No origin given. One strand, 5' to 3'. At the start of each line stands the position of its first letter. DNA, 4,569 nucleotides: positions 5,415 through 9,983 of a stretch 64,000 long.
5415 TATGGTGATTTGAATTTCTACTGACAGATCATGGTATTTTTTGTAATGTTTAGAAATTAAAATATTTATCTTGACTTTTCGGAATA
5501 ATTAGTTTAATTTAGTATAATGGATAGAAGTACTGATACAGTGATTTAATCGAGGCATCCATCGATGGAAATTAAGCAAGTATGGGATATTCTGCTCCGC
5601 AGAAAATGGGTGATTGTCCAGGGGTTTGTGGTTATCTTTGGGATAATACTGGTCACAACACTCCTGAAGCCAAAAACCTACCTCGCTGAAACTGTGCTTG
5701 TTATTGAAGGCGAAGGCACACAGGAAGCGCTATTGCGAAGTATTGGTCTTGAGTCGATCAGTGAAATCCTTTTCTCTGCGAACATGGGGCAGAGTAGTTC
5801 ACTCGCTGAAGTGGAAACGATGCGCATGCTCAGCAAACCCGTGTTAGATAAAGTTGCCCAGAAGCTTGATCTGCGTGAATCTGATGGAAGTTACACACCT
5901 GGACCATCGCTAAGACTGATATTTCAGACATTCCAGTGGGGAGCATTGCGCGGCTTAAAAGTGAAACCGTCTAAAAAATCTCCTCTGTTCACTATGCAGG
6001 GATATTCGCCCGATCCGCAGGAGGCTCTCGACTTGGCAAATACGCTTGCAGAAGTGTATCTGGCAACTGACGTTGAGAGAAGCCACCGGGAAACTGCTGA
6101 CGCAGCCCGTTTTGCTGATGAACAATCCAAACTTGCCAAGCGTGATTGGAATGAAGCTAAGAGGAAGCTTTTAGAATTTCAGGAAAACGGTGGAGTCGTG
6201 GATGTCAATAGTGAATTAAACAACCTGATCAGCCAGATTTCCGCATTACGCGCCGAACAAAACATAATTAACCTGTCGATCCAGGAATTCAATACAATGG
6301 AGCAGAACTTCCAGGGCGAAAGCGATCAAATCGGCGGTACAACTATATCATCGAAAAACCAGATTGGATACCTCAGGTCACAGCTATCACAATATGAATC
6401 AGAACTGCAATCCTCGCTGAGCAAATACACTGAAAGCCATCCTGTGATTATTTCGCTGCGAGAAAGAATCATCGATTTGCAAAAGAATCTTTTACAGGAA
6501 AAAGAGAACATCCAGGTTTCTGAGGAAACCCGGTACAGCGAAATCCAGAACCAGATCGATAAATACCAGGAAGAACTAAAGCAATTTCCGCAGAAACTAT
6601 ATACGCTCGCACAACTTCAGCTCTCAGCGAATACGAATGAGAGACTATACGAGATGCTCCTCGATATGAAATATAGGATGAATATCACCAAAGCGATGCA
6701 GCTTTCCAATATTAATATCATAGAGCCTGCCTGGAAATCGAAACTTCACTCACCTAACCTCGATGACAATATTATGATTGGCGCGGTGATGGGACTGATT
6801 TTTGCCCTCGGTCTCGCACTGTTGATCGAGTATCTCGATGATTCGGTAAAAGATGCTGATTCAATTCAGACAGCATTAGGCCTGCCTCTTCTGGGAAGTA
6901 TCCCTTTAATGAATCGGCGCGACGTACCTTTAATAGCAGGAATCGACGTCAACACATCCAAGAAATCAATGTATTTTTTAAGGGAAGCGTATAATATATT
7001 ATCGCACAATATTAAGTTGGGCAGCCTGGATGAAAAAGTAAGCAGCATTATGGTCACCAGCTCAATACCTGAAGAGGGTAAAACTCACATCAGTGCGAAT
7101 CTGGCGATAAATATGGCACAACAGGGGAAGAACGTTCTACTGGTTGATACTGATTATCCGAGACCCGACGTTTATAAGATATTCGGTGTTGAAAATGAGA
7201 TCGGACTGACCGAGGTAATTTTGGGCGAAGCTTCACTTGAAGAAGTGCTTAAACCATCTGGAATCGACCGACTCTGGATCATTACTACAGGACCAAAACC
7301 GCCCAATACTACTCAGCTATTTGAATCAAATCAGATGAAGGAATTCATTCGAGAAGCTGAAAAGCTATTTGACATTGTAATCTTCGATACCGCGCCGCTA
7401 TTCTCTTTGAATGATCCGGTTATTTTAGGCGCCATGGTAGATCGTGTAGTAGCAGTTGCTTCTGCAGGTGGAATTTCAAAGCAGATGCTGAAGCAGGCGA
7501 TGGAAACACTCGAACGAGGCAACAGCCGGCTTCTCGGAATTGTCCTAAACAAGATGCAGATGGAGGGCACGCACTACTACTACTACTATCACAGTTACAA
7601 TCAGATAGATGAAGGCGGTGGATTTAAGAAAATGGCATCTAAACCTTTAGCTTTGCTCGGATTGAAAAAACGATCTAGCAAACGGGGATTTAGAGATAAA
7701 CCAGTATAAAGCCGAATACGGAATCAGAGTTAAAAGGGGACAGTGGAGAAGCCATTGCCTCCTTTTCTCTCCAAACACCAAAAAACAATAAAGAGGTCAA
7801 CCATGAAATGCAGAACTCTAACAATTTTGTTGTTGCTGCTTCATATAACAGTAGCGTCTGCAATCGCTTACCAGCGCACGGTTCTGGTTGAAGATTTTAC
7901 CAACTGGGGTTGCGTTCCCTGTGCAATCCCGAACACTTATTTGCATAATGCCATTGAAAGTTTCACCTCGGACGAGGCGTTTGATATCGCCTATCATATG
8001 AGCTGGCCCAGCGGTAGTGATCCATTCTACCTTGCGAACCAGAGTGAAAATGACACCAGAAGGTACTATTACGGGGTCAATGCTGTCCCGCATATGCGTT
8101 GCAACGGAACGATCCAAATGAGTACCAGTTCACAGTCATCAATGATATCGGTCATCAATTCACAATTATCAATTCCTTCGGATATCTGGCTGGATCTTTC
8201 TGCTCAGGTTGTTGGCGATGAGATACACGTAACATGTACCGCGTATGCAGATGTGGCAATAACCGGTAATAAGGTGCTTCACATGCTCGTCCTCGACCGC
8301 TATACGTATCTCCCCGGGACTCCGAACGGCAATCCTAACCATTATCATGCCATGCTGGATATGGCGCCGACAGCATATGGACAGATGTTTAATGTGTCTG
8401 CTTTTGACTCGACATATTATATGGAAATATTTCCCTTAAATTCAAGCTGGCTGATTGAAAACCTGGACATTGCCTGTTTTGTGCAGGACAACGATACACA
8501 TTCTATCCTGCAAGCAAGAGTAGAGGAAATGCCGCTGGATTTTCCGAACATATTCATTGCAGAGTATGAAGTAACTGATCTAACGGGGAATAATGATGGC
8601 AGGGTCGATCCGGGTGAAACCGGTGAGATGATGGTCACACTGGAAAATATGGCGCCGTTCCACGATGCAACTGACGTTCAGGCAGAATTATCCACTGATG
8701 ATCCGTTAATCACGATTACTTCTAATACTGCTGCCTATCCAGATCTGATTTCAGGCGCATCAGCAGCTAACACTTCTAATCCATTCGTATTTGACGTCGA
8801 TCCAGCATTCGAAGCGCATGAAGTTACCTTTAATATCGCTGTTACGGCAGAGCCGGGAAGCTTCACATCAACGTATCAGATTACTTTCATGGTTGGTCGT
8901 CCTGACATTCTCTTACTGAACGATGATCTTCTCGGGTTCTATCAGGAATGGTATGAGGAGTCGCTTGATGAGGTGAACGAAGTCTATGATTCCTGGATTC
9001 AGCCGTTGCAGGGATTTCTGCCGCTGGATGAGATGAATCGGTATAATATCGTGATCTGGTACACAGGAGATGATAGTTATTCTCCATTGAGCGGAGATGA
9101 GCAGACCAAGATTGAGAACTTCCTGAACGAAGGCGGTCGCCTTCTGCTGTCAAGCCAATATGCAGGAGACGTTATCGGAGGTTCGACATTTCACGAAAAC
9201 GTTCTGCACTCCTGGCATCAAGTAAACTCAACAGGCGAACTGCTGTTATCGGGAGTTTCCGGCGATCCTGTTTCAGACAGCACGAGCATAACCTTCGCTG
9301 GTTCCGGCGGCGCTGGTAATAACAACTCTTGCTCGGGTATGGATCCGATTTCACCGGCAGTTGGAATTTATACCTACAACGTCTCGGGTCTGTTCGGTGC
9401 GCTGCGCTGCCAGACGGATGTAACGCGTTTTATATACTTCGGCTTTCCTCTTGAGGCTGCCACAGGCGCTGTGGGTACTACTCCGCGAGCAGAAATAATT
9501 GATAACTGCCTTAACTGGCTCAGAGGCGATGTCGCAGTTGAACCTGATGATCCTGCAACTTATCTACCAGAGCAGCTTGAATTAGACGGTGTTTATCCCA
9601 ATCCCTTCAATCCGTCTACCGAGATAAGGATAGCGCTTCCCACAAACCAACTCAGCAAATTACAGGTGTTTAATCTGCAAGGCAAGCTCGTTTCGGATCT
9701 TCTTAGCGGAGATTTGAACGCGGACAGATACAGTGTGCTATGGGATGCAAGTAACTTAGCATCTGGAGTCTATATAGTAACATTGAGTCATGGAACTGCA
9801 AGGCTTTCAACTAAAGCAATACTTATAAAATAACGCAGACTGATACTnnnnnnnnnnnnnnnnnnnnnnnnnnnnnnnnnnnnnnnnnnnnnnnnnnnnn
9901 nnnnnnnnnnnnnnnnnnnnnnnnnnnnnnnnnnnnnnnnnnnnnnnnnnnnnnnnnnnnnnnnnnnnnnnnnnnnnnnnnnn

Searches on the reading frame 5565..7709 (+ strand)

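Call 26: search_protein_families(library=pfam, max_evalue=0.0001, proteins=[window:5565-7709:+])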
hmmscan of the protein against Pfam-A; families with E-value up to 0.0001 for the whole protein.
window:5565-7709:+ (714 aa): 5 families
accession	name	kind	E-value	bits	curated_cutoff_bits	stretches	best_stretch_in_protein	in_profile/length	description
PF13614.12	AAA_31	-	9.3e-10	39.2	27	1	505-651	14-166/177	AAA domain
PF01656.29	CbiA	-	5.3e-09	36.5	25.4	1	495-667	1-86/125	CobQ/CobB/MinD/ParA nucleotide binding domain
PF10609.15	ParA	-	3e-07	30.6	27.1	1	495-678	6-189/246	NUBPL iron-transfer P-loop NTPase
PF02374.21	ArsA_ATPase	-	3.5e-07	30.2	24.3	0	505-542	13-49/305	Anion-transporting ATPase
PF13807.11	GNVR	-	2.5e-05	24.5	27.7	1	348-420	7-79/82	G-rich domain on putative tyrosine kinase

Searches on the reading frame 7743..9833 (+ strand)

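Call 26: search_protein_families(library=pfam, max_evalue=0.0001, proteins=[window:7743-9833:+])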
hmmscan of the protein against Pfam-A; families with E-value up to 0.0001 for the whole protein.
window:7743-9833:+ (696 aa): 2 families
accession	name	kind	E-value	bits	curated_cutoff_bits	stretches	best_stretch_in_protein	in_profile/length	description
PF18962.6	Por_Secre_tail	-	7.5e-10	39.4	27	1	617-693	1-74/75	Secretion system C-terminal sorting domain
PF11551.14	Omp28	-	1.4e-06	28.7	34.9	1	107-259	5-163/171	Outer membrane protein Omp28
